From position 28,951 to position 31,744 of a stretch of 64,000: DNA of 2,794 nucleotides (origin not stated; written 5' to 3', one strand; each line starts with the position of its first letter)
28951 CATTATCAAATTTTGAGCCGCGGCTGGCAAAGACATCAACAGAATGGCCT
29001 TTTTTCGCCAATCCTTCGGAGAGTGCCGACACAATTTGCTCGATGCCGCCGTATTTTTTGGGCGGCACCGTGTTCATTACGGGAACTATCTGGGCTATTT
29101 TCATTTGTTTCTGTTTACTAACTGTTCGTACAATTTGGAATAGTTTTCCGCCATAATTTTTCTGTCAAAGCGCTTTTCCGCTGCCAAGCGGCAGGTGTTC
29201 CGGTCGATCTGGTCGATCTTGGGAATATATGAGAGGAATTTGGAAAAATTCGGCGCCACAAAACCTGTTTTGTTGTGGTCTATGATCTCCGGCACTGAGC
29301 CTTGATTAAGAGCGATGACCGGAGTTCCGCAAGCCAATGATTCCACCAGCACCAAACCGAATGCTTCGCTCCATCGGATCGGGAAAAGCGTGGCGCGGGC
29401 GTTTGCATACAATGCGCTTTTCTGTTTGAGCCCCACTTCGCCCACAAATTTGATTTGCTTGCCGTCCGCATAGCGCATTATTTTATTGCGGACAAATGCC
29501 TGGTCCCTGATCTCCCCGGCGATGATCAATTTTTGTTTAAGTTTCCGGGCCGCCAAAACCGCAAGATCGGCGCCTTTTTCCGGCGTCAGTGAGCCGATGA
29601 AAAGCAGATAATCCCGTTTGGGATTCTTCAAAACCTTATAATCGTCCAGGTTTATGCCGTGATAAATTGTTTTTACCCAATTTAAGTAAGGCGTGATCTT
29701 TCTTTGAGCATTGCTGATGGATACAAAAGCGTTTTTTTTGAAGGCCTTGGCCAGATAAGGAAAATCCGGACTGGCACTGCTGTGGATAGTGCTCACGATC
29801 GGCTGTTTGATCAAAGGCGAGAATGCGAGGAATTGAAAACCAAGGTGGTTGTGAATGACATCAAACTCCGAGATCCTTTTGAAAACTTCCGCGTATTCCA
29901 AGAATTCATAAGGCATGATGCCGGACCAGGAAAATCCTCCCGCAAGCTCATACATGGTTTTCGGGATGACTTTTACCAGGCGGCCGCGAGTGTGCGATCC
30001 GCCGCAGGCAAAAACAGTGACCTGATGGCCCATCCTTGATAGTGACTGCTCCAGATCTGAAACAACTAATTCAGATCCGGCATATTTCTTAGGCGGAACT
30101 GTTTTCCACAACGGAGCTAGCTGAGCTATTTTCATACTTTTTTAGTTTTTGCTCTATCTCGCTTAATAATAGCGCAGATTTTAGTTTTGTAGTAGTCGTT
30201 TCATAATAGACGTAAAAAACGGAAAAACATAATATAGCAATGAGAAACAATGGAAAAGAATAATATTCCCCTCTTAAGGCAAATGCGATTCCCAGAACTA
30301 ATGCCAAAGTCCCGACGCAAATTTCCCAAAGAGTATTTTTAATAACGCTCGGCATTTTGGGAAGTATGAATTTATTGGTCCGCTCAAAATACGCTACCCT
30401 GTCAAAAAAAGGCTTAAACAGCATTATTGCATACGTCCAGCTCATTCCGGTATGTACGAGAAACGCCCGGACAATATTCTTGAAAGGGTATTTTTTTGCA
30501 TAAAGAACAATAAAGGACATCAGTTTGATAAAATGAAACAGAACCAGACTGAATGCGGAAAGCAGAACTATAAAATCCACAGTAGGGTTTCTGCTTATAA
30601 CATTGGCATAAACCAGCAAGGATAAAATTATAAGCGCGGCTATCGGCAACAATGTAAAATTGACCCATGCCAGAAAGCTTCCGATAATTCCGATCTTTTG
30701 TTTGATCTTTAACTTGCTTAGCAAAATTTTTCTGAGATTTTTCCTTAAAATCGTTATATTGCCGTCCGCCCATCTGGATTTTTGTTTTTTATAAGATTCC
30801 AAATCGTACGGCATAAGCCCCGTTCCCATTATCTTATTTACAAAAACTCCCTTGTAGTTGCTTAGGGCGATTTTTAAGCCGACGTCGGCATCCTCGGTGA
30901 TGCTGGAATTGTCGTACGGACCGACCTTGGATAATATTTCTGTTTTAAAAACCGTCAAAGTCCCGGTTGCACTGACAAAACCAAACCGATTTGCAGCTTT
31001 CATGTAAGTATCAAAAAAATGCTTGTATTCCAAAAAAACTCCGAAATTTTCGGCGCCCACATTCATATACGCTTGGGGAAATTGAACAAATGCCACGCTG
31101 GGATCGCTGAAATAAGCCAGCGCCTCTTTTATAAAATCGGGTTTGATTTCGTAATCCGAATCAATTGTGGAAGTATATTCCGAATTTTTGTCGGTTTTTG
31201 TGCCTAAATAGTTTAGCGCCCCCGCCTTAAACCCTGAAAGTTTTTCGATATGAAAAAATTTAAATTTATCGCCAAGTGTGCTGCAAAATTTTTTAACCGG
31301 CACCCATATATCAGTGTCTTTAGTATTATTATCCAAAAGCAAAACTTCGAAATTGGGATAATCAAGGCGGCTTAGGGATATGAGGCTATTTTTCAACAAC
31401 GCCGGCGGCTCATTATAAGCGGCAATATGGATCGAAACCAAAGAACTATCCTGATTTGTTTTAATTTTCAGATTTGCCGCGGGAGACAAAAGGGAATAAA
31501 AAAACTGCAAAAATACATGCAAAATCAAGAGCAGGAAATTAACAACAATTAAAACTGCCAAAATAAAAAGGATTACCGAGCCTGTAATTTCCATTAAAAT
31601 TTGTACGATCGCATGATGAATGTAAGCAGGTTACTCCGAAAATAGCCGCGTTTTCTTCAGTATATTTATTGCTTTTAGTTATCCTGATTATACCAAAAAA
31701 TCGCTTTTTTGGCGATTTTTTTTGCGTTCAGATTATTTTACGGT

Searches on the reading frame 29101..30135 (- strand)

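Call 61: search_protein_families(library=pfam, proteins=[window:29101-30135:-], max_evalue=0.001)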
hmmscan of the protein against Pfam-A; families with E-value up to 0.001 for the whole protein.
window:29101-30135:- (344 aa): 4 families
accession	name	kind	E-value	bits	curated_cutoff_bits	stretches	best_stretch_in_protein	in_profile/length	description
PF00534.26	Glycos_transf_1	-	2.2e-30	105.9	26.4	1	167-297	8-143/172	Glycosyl transferases group 1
PF13692.12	Glyco_trans_1_4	-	8.3e-23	81.7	27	1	175-296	2-128/142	Glycosyl transferases group 1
PF13439.12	Glyco_transf_4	-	1.3e-11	45.3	28.5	1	20-149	3-149/170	Glycosyltransferase Family 4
PF13579.12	Glyco_trans_4_4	-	0.00084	20.2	29.7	0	20-137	2-117/158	Glycosyl transferase 4-like domain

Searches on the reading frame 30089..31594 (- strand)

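Call 61: search_protein_families(library=pfam, proteins=[window:30089-31594:-], max_evalue=0.001)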
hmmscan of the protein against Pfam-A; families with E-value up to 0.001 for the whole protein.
window:30089-31594:- (501 aa): 4 families
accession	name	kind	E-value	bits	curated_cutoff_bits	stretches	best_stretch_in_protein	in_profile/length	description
PF13632.12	Glyco_trans_2_3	-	1.4e-20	74.4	27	1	143-326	4-191/198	Glycosyl transferase family group 2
PF13641.12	Glyco_tranf_2_3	-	1.6e-15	58.2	27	1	53-278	3-230/230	Glycosyltransferase like family 2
PF00535.33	Glycos_transf_2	-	5.3e-15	56.2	23.3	1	54-224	1-167/168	Glycosyl transferase family 2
PF13506.12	Glyco_transf_21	-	1.7e-05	24.8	21.7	1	138-276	31-173/174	Glycosyl transferase family 21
